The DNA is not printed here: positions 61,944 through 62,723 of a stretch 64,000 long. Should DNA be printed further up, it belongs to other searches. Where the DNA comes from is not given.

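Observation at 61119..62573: Bacterial membrane-anchored protein built from tenascin/teneurin-type EGF repeats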

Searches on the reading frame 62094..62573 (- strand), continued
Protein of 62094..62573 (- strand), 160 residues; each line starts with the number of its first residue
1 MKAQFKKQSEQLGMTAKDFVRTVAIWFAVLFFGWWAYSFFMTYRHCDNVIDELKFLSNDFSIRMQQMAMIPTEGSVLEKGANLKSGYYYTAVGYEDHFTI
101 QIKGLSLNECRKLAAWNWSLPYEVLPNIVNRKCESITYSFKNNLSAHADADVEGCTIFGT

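Call 66: search_protein_families(library=pfam, proteins=[L043:11771-12205:-, L043:12227-12757:-, L043:12988-13671:+, L043:13661-14410:+, L043:14392-15870:+, L043:15917-17305:+, L043:17782-18900:-, L043:19205-20314:-], max_evalue=0.01)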
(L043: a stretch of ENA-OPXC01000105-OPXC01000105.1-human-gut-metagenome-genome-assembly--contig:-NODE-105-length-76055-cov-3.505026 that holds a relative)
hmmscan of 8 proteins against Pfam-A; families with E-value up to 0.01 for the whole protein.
L043:11771-12205:- (144 aa): 1 family
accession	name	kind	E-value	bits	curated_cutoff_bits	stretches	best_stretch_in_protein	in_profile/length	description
PF00156.33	Pribosyltran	-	2.2e-13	50.3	26.3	1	9-143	2-152/158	Phosphoribosyl transferase domain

L043:12227-12757:- (176 aa): 4 families
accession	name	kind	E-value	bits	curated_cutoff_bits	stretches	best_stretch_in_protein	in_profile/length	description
PF08534.16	Redoxin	-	3.1e-15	56.7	26.6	1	35-161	6-140/148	Redoxin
PF00578.27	AhpC-TSA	-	4.2e-14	53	26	1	34-147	4-119/124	AhpC/TSA family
PF13905.12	Thioredoxin_8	-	1.2e-09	38.8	27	1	56-148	2-93/94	Thioredoxin-like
PF13098.12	Thioredoxin_2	-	3.2e-06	27.9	27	1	54-157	4-95/104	Thioredoxin-like domain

L043:12988-13671:+ (227 aa): 3 families
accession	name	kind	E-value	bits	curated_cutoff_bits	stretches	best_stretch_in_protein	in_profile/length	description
PF00092.34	VWA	-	1.5e-06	29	23.8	1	27-184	3-154/174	von Willebrand factor type A domain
PF13519.12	VWA_2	-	4.3e-05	24.5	27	1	27-140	2-107/107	von Willebrand factor type A domain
PF13768.12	VWA_3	-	0.0032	18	27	0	27-180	4-148/155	von Willebrand factor type A domain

L043:13661-14410:+ (249 aa): 1 family
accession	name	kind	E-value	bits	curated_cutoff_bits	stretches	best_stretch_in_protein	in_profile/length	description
PF13672.11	PP2C_2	-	3.5e-38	131.7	24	1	16-228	1-208/209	Protein phosphatase 2C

L043:14392-15870:+ (492 aa): 1 family
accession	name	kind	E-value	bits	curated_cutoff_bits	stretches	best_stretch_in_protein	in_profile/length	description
PF00069.31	Pkinase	-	1.5e-10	41.4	31.7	1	127-318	85-262/263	Protein kinase domain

L043:15917-17305:+ (462 aa): 1 family
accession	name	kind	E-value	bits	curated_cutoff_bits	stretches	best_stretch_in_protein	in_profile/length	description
PF03060.21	NMO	-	2.3e-07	30.9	28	1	143-320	132-287/331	Nitronate monooxygenase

L043:17782-18900:- (372 aa): 2 families
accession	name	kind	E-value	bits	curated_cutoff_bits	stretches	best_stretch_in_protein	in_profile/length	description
PF13784.11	Fic_N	-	2.5e-24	85.5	26.7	1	36-114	2-82/82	Fic/DOC family N-terminal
PF02661.23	Fic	-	3e-20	73.3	24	1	122-227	1-93/93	Fic/DOC family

L043:19205-20314:- (369 aa): 3 families
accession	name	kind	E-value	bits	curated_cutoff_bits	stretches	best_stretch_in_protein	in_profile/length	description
PF01546.33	Peptidase_M20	-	6.3e-26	92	24.6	1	67-363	2-205/206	Peptidase family M20/M25/M40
PF07687.19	M20_dimer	-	1.2e-11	44.9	21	1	172-268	8-98/107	Peptidase dimerisation domain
PF04389.22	Peptidase_M28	-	0.00031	21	21.3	1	59-160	9-98/193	Peptidase family M28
